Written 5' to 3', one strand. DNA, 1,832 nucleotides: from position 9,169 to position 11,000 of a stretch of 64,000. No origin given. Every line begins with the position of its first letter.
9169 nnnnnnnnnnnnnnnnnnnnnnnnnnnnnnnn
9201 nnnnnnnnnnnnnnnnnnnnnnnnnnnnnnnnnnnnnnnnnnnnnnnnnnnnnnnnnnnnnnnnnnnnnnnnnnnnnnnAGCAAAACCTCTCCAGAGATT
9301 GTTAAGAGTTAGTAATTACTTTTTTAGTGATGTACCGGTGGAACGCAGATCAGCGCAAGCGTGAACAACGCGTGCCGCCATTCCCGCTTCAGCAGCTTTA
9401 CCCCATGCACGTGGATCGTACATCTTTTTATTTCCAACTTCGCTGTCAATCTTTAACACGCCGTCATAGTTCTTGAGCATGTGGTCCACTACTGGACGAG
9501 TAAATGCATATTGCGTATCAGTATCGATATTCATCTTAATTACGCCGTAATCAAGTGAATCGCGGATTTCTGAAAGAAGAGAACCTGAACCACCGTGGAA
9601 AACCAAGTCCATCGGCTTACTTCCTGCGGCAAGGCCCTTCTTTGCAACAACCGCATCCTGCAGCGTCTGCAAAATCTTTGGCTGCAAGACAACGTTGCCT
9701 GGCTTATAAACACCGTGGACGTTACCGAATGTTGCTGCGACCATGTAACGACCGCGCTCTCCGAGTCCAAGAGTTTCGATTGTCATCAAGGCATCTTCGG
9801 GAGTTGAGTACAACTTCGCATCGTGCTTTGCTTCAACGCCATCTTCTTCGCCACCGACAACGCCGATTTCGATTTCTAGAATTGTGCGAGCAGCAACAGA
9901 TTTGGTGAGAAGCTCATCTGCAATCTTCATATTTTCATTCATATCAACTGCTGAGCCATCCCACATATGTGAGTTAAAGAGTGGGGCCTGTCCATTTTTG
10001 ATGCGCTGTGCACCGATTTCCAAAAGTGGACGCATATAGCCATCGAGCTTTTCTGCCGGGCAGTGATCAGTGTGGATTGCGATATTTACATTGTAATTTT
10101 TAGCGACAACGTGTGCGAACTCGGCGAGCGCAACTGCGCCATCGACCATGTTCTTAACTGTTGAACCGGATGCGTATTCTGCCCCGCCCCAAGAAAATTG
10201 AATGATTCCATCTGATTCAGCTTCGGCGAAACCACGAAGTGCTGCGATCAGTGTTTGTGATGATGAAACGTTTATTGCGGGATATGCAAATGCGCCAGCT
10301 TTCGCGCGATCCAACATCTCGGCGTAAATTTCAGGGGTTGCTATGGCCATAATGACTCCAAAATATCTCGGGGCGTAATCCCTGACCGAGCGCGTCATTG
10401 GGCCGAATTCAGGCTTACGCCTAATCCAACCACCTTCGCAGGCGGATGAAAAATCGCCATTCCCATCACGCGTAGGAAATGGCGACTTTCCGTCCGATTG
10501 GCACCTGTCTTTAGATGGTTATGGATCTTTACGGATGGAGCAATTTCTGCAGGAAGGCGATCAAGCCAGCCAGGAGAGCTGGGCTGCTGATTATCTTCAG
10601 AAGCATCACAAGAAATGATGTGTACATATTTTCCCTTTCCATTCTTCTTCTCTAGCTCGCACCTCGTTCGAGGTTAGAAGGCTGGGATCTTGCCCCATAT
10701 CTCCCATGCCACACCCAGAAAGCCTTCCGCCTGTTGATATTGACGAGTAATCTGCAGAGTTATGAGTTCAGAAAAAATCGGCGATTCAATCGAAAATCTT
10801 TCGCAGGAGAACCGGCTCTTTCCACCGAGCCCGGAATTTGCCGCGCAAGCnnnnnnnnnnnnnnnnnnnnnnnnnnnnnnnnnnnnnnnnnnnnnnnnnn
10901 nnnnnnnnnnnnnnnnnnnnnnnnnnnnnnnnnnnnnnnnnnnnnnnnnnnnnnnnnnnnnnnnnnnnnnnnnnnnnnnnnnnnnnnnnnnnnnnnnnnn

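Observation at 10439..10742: Unannotated hydrophobic mini-protein with type I toxin-like architecture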

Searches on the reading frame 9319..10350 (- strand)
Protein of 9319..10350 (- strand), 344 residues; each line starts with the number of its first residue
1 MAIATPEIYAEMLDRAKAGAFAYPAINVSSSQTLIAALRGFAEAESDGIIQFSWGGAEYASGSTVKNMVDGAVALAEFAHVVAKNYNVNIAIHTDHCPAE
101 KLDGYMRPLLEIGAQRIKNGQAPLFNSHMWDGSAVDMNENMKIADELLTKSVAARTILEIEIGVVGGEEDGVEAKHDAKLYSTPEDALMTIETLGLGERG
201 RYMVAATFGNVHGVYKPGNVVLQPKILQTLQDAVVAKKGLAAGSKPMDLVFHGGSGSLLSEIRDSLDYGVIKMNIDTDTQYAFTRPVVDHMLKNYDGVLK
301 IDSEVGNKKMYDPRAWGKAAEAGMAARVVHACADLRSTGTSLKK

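Call 9: find_related_loci(query=window:9319-10350:-, collection=genome_contigs, flank=3000)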
Query window:9319-10350:- (344 aa) in genome_contigs; peptide patterns used: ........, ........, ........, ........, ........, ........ (x = any residue, [..] = any of these).
600 stretches matched a pattern (row limit reached: there are more); 594 encode a relative of the query (tblastn E <= 1e-3); the best 80 are kept; 80 distinct loci.
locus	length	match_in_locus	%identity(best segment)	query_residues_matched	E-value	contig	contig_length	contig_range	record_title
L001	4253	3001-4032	98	1-344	0e+0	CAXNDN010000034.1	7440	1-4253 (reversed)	MAG: Candidatus Planktophila sp. isolate MsH-01oct19-153 genome assembly, contig: MsH-01oct19-C22723, whole genome shotg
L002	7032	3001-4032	90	1-344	0e+0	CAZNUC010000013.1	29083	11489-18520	MAG TPA_asm: uncultured Candidatus Planktophila sp. isolate binchicken_co225_51 genome assembly, contig: NODE_524_length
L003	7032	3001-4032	90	1-344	0e+0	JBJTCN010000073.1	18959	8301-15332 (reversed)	MAG: Candidatus Nanopelagicaceae bacterium isolate samp_4331_metabat2_66 samp_4331_1739263, whole genome shotgun sequenc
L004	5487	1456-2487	90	1-344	0e+0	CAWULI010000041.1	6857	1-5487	MAG: uncultured bacterium isolate SRR1522974_concoct_74_1705335407 genome assembly, contig: ERZ11849541.1336, whole geno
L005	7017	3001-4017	89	3-341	0e+0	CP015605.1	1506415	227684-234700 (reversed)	Actinobacteria bacterium IMCC19121 chromosome, complete genome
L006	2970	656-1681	87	1-342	0e+0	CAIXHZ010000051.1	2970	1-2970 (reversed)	MAG: uncultured actinobacterium isolate MJ-2014-D2_bin-0243 genome assembly, contig: bin-0243:051/158, whole genome shot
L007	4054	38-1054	88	3-341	0e+0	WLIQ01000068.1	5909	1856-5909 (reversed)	MAG: Actinomycetota bacterium isolate UFOp-RH-14apr17-219 RH-14apr17-219-c68, whole genome shotgun sequence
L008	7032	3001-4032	87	1-344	0e+0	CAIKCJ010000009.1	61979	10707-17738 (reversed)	MAG: uncultured actinobacterium isolate MJ120716A_bin-0714 genome assembly, contig: bin-0714:09/51, whole genome shotgun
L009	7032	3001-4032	86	1-344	0e+0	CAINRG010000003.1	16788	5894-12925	MAG: uncultured actinobacterium isolate MJ-2014-D3_bin-573 genome assembly, contig: bin-573:03/77, whole genome shotgun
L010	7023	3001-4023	86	1-341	0e+0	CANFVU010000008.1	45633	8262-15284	MAG: Actinobacteria bacterium isolate Jr-16oct17-279 genome assembly, contig: Jr-16oct17-C1467, whole genome shotgun seq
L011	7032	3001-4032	87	1-344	0e+0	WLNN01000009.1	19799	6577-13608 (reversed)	MAG: Actinomycetota bacterium isolate UFOp-RH-23may17-1324 RH-23may17-1324-c9, whole genome shotgun sequence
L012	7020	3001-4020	75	1-343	4e-179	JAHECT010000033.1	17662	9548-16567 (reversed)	MAG: Micrococcales bacterium isolate Ww176 NODE_6133_length_17662_cov_7.185394, whole genome shotgun sequence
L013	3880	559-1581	76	1-343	0e+0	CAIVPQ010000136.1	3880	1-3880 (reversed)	MAG: uncultured actinobacterium isolate Ja1_bin-3476 genome assembly, contig: bin-3476:136/205, whole genome shotgun seq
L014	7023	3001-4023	72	1-344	2e-169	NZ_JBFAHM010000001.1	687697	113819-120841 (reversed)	Hamadaea sp. NPDC050747 NPDC050747_82_B7.ctg-0001, whole genome shotgun sequence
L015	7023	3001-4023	73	1-344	2e-168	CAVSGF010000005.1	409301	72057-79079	MAG: uncultured Actinomycetota bacterium isolate MFD05684.bin.2.273 genome assembly, contig: contig_50516, whole genome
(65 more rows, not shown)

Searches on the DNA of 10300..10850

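Call 4: search_rna_families(source=window, start=10300, end=10850, threshold=evalue, max_evalue=10, show_alignments=3)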
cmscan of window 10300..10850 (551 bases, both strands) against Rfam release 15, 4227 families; matches with E-value up to 10: 0.
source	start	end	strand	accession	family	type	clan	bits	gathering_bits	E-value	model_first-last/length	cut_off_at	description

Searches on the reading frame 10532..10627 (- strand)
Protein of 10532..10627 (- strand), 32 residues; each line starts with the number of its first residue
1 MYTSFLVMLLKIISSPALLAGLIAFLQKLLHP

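Call 12: search_protein_families(library=pfam, max_evalue=10, proteins=[window:10532-10627:-])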
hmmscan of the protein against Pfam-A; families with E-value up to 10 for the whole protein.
seq(32 aa): 0 families

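Call 13: search_protein_families(library=ncbifam, max_evalue=10, proteins=[window:10532-10627:-])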
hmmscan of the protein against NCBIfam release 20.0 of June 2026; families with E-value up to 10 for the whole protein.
seq(32 aa): 0 families

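Call 30: search_protein_representatives(alignment_id=A3)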
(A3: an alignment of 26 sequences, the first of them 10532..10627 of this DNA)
Query: 26 sequences, 35 profile positions. Proteins with E-value up to 0.001 (for the whole library): 21; up to 1e-10: 0; up to 1e-30: 0. The best 21 are listed.
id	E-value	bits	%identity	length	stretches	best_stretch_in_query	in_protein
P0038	9.8e-09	51.3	-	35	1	1-34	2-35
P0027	1.1e-07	48.0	-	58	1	1-32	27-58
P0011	1.9e-07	47.2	-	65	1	2-35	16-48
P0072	2.2e-07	47.0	-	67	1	1-32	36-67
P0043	4.2e-07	46.1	-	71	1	1-32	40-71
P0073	5.1e-07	45.8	-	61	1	1-34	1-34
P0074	1.3e-06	44.5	-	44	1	1-31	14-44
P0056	2.6e-06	43.6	-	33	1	1-32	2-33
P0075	6.6e-06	42.2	-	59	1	1-32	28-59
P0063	8.7e-06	41.9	-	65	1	1-30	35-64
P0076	1.5e-05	41.1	-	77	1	1-32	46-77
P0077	1.6e-05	41.0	-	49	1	1-32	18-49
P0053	1.8e-05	40.8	-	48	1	1-32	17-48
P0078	4.6e-05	39.6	-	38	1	1-30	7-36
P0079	7.5e-05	38.9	-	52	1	2-35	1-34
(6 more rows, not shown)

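Call 40: predict_structure(alignment_id=A3)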
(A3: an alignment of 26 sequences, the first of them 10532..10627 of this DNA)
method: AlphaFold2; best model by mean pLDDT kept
length: 32 residues; sequences in the alignment: 26
mean_pLDDT: 82.7   pTM: 0.36
mean pLDDT of the five models: 82.7, 81.0, 80.9, 79.8, 76.1
residues with pLDDT >= 90: 0; 70-90: 29; 50-70: 3; < 50: 0
segments of 3 or more residues with pLDDT < 50: none
pLDDT, mean of each block of 10 residues (from residue 1): 81 84 87 63
secondary structure, 60 per line:
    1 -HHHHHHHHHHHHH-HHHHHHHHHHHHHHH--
elements in order: H2-14 H16-30

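Call 75: list_cluster_members(proteins=[window:10532-10627:-, window:10532-10642:-])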
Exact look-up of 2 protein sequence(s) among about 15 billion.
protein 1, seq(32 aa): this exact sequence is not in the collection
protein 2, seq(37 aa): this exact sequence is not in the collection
